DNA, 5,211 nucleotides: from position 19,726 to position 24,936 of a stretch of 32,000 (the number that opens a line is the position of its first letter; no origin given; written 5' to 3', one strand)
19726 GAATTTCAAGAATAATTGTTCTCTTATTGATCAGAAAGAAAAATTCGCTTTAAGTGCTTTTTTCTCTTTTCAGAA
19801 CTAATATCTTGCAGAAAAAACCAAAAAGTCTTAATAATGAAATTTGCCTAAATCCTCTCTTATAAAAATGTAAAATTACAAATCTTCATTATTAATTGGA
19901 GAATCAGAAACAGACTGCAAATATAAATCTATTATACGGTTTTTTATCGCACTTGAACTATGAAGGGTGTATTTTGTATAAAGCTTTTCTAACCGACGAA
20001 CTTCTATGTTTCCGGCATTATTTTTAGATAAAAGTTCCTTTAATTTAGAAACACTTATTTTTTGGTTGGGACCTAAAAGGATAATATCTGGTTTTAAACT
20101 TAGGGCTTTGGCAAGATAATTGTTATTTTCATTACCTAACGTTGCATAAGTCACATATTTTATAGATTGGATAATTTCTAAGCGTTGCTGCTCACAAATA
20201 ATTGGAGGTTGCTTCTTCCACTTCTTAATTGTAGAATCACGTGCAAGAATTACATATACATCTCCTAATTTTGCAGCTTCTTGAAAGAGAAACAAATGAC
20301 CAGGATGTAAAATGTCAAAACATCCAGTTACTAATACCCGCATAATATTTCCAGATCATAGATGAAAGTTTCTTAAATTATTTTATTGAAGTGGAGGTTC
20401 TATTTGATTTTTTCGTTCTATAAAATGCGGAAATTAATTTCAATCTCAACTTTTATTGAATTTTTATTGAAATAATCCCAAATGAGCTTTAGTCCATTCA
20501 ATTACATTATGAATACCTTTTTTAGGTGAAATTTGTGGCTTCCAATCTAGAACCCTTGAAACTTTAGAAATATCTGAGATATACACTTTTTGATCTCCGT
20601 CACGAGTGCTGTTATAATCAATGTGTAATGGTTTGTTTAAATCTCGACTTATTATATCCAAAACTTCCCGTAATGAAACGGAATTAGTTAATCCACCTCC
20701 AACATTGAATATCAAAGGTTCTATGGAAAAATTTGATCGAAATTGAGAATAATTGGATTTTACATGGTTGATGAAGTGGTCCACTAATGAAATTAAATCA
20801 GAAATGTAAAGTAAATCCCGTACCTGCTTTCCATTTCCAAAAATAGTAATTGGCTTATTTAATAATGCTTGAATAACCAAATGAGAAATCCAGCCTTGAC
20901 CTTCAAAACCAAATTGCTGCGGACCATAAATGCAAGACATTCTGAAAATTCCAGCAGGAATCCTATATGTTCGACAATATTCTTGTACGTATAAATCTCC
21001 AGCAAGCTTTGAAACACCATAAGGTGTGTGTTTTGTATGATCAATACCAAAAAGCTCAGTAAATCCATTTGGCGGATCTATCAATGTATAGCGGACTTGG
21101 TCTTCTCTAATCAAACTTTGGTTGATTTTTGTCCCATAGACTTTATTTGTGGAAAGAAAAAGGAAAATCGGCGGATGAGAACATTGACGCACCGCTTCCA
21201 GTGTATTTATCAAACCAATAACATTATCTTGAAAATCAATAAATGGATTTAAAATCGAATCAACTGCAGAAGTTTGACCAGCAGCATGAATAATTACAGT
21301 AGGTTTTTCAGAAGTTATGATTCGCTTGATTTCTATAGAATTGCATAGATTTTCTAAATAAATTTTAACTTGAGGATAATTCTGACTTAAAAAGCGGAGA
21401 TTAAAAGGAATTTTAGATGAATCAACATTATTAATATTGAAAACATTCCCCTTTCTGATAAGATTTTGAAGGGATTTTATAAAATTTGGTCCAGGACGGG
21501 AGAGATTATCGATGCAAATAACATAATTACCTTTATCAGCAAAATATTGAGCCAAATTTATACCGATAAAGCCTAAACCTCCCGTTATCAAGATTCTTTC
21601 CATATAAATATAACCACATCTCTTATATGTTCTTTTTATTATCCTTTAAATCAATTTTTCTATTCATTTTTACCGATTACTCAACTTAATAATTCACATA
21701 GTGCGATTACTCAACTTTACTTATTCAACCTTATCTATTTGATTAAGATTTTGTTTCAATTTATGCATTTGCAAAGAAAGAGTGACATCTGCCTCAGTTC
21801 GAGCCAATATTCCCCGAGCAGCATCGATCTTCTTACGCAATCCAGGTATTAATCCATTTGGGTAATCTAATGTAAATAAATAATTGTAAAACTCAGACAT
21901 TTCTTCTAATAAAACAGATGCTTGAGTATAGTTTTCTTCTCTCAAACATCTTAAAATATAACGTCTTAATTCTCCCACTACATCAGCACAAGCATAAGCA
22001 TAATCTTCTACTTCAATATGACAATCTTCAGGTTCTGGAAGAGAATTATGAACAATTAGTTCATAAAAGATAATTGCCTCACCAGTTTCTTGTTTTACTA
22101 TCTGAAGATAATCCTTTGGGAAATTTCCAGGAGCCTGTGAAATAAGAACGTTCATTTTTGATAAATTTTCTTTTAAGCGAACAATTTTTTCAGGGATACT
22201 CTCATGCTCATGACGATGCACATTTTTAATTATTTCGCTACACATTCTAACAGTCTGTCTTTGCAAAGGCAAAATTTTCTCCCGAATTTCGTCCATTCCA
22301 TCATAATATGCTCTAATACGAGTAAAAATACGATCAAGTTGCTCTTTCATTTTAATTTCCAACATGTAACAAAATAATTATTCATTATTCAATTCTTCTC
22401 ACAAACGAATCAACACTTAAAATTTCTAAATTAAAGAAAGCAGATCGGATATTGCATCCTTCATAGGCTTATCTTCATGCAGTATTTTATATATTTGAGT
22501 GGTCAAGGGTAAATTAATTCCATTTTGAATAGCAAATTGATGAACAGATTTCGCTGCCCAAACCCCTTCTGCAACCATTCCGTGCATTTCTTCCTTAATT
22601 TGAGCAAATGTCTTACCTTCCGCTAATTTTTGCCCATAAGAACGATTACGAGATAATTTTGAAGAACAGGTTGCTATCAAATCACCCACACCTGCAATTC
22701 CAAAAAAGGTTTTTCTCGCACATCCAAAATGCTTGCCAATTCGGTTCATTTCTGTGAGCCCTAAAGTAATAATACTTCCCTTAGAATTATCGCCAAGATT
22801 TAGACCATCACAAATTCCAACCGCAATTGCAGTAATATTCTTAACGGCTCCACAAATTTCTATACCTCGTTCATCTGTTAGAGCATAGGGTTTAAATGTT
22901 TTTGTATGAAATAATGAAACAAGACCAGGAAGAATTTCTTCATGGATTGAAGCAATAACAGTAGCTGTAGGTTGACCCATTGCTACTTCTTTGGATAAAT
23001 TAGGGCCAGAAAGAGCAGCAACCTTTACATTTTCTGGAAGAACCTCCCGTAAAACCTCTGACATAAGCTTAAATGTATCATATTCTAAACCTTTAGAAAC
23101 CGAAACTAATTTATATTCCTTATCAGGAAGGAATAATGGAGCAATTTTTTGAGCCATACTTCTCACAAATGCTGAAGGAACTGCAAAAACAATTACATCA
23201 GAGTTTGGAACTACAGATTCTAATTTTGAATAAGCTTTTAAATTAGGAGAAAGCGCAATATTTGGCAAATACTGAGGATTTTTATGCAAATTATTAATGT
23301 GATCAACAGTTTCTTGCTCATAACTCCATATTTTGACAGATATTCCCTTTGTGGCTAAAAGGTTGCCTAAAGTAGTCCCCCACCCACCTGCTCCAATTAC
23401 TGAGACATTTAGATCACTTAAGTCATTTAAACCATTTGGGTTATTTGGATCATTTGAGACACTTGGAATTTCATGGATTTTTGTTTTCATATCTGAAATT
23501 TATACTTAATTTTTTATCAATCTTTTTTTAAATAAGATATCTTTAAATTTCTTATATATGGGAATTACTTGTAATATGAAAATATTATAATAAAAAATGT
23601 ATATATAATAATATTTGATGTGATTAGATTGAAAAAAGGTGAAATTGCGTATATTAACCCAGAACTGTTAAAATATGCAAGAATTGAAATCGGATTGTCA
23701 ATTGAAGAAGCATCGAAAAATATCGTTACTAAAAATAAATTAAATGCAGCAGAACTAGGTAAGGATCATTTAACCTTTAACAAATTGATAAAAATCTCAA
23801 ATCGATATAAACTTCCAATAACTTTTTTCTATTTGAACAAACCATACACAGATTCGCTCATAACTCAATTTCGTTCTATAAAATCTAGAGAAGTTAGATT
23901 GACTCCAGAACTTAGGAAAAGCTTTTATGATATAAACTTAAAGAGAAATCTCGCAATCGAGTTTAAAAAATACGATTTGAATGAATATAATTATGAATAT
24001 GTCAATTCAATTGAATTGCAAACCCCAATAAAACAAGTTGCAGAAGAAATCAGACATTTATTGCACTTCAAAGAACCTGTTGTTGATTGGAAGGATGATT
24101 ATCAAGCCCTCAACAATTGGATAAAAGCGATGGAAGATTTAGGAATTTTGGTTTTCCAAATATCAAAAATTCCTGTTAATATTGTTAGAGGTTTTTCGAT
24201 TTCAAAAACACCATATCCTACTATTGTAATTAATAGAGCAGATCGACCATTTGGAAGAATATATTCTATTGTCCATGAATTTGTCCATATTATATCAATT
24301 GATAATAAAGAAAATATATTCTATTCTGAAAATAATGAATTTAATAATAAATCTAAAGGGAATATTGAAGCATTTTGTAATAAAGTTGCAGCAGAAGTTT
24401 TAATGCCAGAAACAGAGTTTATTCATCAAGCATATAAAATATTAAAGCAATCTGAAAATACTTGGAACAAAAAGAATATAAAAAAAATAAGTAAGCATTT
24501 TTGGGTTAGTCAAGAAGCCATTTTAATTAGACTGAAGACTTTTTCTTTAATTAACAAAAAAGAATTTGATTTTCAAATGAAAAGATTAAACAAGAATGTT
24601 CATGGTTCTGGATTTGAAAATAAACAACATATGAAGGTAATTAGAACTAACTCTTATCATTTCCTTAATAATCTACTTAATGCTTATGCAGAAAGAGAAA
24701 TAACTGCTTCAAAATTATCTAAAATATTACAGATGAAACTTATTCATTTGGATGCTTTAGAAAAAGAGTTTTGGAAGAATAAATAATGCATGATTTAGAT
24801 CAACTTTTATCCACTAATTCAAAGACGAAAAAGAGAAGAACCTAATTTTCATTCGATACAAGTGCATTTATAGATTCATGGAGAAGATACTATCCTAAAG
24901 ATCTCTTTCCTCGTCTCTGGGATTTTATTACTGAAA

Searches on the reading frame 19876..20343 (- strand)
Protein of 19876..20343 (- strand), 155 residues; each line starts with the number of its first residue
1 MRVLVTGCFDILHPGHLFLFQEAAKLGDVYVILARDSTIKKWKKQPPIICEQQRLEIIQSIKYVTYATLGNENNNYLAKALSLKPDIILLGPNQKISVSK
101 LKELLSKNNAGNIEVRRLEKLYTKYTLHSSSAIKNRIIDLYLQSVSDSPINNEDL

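Call 72: search_protein_families(library=pfam, proteins=[window:19876-20343:-], max_evalue=0.001)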
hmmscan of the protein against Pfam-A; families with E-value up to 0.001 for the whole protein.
window:19876-20343:- (155 aa): 1 family
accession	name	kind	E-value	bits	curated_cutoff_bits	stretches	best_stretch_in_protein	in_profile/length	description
PF01467.32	CTP_transf_like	-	9.8e-15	55.4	21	1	5-136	2-133/133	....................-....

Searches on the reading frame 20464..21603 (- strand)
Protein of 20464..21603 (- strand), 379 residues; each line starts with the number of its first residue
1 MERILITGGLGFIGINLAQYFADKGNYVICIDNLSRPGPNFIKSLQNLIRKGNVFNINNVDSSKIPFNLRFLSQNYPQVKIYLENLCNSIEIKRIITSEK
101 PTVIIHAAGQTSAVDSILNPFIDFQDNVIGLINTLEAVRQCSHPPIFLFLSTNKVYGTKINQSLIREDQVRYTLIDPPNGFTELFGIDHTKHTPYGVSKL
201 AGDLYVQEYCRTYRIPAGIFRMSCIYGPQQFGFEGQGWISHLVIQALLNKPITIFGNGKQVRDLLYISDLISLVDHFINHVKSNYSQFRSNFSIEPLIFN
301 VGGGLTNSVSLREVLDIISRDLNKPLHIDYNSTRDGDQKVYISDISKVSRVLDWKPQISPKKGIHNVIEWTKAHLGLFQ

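Call 72: search_protein_families(library=pfam, proteins=[window:20464-21603:-], max_evalue=0.001)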
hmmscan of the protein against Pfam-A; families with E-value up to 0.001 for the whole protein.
window:20464-21603:- (379 aa): 4 families
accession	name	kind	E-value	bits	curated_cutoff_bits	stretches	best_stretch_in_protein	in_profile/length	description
PF01370.27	Epimerase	-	1.9e-40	139.2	20.9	1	4-284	1-231/240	NAD dependent epimerase/dehydratase family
PF16363.11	GDP_Man_Dehyd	-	2.3e-39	136.2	27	1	5-365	1-330/332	GDP-mannose 4,6 dehydratase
PF07993.18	NAD_binding_4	-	1.6e-09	37.7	20.1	1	98-239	86-216/258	Male sterility protein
PF04321.23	RmlD_sub_bind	-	1.2e-05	25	27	1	3-233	2-159/287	RmlD substrate binding domain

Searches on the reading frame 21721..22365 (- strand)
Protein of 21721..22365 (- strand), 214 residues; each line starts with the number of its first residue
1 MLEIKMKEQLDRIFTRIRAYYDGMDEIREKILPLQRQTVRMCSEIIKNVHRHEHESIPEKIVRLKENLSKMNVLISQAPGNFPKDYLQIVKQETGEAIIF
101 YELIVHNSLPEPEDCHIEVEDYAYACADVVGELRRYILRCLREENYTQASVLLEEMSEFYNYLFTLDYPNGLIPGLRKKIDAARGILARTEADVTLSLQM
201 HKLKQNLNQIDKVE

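Call 73: search_protein_families(library=pfam, proteins=[window:21721-22365:-], max_evalue=0.001)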
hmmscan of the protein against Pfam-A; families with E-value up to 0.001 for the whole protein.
window:21721-22365:- (214 aa): 1 family
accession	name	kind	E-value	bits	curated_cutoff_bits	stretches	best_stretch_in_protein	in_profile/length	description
PF01997.21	Translin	-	2.7e-09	37.7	25.9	1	92-191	81-195/205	Translin family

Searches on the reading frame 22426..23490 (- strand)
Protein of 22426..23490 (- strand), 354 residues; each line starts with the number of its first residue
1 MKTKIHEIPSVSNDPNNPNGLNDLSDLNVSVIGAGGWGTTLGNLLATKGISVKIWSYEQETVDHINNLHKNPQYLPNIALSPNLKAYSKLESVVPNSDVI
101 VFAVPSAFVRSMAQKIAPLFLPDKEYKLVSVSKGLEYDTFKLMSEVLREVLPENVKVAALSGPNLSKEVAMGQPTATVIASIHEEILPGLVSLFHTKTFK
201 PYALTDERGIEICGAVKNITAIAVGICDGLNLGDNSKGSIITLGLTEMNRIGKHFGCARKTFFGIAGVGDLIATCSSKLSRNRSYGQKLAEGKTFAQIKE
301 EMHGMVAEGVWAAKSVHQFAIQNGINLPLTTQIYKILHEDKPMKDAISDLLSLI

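Call 73: search_protein_families(library=pfam, proteins=[window:22426-23490:-], max_evalue=0.001)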
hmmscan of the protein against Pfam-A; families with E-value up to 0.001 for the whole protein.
window:22426-23490:- (354 aa): 5 families
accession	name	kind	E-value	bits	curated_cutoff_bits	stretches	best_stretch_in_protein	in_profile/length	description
PF07479.19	NAD_Gly3P_dh_C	-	1.7e-53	181.1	25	1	206-347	1-141/142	NAD-dependent glycerol-3-phosphate dehydrogenase C-terminus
PF01210.29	NAD_Gly3P_dh_N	-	4.5e-50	170.2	23.1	1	29-185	2-156/158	NAD-dependent glycerol-3-phosphate dehydrogenase N-terminus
PF20618.3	GPD_NAD_C_bact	-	1.5e-18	67.5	27.6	1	266-333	1-66/66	Bacterial GPD, NAD-dependent C-terminal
PF02558.23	ApbA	-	0.00015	21.8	22.2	1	30-122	2-92/150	Ketopantoate reductase PanE/ApbA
PF03807.23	F420_oxidored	-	0.00054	20.9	21.6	0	29-116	2-79/94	NADP oxidoreductase coenzyme F420-dependent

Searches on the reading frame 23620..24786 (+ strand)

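Call 73: search_protein_families(library=pfam, proteins=[window:23620-24786:+], max_evalue=0.001)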
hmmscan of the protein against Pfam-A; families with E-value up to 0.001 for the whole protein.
window:23620-24786:+ (388 aa): 2 families
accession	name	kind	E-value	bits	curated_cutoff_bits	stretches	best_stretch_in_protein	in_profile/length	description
PF06114.19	Peptidase_M78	-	1.6e-16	60.7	22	1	172-306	2-123/123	IrrE N-terminal-like domain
PF01381.28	HTH_3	-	1.6e-05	25.3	23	1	17-70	1-55/55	Helix-turn-helix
